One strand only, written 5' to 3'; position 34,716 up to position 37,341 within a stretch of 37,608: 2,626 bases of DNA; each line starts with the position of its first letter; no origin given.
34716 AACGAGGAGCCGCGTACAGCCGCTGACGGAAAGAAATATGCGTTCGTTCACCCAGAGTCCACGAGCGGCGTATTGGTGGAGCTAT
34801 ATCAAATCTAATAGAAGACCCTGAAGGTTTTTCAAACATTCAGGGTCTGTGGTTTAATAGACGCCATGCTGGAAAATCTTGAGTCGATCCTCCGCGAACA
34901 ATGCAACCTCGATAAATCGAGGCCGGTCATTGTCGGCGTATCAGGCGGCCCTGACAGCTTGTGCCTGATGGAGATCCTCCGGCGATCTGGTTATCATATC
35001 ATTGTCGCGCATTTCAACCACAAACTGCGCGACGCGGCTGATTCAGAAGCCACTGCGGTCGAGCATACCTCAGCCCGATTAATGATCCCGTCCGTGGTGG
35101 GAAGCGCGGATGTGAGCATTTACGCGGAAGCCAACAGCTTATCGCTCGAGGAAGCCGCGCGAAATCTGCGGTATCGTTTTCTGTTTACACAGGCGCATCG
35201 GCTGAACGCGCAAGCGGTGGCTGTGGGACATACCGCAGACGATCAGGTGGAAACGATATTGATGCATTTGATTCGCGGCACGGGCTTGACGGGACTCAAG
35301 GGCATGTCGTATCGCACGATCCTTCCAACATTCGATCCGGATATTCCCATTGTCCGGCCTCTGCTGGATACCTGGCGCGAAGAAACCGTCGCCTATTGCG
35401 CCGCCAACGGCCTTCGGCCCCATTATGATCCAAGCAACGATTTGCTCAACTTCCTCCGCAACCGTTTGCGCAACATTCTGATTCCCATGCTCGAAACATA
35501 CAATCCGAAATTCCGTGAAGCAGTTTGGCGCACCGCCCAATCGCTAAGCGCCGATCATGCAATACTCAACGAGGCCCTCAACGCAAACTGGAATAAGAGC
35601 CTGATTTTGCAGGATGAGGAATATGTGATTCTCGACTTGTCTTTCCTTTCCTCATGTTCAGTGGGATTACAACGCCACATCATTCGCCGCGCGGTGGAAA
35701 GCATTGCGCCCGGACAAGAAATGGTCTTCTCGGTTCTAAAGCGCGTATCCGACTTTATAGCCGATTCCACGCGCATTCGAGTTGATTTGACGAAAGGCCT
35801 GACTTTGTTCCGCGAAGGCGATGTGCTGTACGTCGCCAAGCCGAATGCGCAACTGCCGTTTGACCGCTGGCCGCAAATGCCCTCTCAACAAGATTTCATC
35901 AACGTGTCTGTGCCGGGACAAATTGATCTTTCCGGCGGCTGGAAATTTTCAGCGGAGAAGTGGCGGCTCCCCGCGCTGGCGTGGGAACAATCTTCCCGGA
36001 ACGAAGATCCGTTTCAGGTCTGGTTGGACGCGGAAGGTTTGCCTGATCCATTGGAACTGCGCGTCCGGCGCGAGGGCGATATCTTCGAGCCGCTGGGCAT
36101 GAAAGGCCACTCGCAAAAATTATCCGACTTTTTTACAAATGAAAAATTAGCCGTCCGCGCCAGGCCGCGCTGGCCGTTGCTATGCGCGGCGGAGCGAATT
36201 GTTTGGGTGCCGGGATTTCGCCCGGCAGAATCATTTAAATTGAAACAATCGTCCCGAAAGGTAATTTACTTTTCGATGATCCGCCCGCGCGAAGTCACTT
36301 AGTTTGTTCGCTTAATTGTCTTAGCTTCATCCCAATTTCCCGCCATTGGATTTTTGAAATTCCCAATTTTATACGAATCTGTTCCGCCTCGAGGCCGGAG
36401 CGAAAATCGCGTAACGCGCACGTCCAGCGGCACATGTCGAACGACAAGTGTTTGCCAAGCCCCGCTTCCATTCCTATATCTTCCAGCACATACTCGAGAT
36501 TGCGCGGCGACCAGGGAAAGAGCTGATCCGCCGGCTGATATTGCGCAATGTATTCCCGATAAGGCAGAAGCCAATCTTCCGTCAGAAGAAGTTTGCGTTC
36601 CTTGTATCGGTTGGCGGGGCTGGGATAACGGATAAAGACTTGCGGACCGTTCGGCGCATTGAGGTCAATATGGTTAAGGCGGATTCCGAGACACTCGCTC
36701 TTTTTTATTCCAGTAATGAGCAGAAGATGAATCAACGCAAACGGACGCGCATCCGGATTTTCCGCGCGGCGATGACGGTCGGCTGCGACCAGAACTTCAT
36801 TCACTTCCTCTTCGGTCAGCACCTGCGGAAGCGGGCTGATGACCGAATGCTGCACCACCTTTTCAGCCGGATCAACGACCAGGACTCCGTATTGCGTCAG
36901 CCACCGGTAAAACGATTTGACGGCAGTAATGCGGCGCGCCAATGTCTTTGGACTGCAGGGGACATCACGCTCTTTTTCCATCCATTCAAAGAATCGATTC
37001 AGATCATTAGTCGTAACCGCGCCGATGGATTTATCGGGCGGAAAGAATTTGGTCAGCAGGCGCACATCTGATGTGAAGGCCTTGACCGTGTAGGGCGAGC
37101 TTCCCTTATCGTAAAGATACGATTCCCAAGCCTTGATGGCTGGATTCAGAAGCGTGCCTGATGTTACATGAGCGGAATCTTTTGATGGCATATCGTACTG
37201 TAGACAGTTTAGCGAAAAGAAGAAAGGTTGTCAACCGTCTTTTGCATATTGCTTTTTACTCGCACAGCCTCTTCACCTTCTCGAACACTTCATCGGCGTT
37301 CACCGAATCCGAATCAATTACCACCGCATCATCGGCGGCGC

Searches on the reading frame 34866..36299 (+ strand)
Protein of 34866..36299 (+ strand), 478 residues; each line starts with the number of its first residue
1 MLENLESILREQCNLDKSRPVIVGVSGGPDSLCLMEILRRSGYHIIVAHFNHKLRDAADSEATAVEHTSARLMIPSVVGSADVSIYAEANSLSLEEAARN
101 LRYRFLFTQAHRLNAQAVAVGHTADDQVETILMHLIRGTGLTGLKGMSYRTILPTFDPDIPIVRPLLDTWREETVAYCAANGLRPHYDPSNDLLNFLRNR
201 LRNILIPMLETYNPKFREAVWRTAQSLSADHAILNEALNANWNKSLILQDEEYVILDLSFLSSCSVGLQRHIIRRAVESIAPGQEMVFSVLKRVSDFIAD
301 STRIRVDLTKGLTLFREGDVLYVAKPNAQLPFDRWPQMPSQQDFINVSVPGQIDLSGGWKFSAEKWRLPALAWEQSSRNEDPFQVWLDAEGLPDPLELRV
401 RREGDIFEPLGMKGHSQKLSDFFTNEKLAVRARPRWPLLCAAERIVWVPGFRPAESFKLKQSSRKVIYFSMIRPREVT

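Call 64: search_protein_families(library=pfam, proteins=[window:34866-36299:+], max_evalue=0.01)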
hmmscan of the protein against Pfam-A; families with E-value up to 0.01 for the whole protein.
window:34866-36299:+ (478 aa): 3 families
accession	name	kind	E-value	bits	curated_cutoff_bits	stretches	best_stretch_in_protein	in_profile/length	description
PF01171.26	ATP_bind_3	-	1.4e-44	152.5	27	1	21-203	2-181/182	PP-loop family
PF11734.13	TilS_C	-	4.2e-12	45.7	22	1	396-464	1-68/74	TilS substrate C-terminal domain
PF06508.19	QueC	-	0.0084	16.1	22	0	21-78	2-57/210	Queuosine biosynthesis protein QueC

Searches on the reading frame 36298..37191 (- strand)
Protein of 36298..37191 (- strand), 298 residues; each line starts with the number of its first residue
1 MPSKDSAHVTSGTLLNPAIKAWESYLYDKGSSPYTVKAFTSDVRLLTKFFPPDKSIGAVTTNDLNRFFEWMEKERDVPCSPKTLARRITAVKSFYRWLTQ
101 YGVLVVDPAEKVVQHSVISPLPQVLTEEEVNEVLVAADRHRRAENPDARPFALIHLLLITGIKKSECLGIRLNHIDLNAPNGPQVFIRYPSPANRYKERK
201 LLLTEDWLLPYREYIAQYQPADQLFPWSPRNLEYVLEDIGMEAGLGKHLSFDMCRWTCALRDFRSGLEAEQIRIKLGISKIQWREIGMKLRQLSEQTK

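Call 64: search_protein_families(library=pfam, proteins=[window:36298-37191:-], max_evalue=0.01)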
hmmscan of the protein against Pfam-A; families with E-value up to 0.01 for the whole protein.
window:36298-37191:- (298 aa): 4 families
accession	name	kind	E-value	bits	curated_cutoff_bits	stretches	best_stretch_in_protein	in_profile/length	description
PF02899.23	Phage_int_SAM_1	-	3.7e-13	50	22.3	1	19-100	1-81/83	Phage integrase, N-terminal SAM-like domain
PF13495.12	Phage_int_SAM_4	-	5e-09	36.9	27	1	20-99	3-79/85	Phage integrase, N-terminal SAM-like domain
PF00589.27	Phage_integrase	-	2.2e-07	31.3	27.1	1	124-277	2-155/172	Phage integrase family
PF13102.12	Phage_int_SAM_5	-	0.0076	17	22.3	0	30-109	16-95/98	Phage integrase SAM-like domain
